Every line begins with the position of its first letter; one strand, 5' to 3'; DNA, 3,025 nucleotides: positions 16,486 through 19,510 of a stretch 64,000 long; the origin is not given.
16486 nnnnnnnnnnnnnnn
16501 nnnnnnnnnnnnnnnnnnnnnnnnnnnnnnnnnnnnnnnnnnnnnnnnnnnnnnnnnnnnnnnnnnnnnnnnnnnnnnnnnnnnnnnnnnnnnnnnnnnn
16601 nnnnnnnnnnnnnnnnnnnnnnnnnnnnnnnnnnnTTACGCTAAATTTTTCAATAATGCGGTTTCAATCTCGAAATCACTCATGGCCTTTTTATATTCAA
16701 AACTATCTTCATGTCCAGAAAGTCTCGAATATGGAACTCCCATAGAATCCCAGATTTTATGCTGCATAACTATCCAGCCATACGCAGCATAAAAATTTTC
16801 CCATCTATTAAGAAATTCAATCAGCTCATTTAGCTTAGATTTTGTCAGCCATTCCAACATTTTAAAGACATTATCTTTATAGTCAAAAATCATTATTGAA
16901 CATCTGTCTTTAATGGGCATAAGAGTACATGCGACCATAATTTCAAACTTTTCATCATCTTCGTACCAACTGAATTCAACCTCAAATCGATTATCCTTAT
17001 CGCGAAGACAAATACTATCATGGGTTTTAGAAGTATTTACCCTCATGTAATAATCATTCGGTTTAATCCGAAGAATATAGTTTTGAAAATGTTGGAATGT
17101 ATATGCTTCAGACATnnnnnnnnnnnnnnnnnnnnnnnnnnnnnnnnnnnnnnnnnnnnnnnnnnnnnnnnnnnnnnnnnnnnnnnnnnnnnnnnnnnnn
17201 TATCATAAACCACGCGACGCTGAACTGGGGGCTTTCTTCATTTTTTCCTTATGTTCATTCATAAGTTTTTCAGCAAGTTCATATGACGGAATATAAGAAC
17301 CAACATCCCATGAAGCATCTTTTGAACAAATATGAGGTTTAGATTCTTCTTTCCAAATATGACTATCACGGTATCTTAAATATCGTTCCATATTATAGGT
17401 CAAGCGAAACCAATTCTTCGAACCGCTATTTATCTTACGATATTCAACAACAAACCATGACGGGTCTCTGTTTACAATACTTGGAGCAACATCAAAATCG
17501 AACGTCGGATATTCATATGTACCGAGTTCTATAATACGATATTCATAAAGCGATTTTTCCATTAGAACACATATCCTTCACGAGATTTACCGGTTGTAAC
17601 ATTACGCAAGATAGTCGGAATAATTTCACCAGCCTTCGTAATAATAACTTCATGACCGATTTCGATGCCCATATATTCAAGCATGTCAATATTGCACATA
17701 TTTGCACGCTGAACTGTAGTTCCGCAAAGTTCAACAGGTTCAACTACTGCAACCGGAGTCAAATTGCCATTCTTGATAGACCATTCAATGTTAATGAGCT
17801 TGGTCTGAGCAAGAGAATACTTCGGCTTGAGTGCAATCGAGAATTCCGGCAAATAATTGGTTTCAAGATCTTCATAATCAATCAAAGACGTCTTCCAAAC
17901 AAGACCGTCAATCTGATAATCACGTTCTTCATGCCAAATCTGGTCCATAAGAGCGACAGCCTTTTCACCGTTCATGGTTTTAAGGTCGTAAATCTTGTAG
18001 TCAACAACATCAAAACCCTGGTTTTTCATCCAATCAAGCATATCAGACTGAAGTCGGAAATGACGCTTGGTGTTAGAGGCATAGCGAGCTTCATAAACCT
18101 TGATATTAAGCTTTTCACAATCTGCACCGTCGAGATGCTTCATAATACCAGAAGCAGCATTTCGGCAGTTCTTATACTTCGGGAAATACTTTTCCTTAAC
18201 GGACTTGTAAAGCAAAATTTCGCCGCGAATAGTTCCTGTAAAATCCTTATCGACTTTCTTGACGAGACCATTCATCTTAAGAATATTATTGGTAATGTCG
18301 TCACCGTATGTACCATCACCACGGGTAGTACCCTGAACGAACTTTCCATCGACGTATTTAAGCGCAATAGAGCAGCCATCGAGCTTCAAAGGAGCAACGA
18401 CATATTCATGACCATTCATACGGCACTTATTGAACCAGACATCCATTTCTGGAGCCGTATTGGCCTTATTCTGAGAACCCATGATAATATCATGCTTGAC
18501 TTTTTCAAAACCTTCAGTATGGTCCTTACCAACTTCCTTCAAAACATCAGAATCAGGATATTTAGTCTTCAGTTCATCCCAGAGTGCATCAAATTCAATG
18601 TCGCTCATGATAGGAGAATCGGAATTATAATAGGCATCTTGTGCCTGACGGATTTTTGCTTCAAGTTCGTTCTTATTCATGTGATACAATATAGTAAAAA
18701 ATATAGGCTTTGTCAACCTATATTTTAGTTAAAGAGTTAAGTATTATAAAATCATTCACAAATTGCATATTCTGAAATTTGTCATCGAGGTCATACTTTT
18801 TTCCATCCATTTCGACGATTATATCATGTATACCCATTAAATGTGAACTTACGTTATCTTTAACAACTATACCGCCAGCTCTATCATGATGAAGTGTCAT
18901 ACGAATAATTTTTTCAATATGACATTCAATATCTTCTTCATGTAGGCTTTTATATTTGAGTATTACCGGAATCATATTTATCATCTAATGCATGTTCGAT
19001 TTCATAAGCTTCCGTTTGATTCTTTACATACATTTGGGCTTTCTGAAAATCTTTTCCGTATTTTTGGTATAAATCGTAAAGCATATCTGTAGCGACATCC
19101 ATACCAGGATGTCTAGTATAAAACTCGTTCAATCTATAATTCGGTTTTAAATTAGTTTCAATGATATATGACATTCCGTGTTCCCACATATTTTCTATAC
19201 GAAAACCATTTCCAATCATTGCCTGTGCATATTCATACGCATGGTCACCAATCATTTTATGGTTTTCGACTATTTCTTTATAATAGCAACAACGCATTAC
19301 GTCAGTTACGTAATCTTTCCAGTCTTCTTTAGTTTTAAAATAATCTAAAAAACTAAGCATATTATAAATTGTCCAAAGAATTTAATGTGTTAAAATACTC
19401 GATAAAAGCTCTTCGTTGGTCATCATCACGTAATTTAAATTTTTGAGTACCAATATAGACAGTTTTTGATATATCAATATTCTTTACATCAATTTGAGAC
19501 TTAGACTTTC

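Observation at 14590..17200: AT-rich moron-like island: zinc finger - tandem-repeat protein - patatin-like phospholipase operon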

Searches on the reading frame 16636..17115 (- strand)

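Call 4: search_protein_families(library=pfam, proteins=[window:16636-17115:-], max_evalue=0.1)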
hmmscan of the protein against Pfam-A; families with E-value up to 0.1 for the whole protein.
window:16636-17115:- (159 aa): 1 family
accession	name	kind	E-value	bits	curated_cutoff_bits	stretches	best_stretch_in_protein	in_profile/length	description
PF15590.11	Imm27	-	0.04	14.3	27.3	1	79-111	7-39/67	Immunity protein 27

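Call 11: search_protein_families(library=phrogs, proteins=[window:16636-17115:-], max_evalue=0.001)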
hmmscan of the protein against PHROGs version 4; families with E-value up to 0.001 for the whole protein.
window:16636-17115:- (159 aa): 0 families

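Call 40: search_protein_families(library=padloc, proteins=[window:16636-17115:-], max_evalue=0.01)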
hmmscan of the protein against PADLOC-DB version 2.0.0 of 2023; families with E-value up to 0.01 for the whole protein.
window:16636-17115:- (159 aa): 0 families

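Call 41: search_protein_families(library=ncbifam, proteins=[window:16636-17115:-], max_evalue=0.01)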
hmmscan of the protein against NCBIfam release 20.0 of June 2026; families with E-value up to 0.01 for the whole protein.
window:16636-17115:- (159 aa): 0 families

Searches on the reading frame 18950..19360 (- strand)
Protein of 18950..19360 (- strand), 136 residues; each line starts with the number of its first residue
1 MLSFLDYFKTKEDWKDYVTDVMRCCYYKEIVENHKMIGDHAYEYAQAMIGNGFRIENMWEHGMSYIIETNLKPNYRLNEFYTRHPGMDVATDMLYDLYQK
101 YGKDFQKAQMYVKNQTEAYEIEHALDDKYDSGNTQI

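Call 11: search_protein_families(library=phrogs, proteins=[window:18950-19360:-], max_evalue=0.001)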
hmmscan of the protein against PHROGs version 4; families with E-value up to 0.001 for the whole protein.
window:18950-19360:- (136 aa): 1 family
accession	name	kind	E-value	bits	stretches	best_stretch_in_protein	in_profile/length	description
phrog_19502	-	unknown function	0.00056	21.3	1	77-134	39-95/192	-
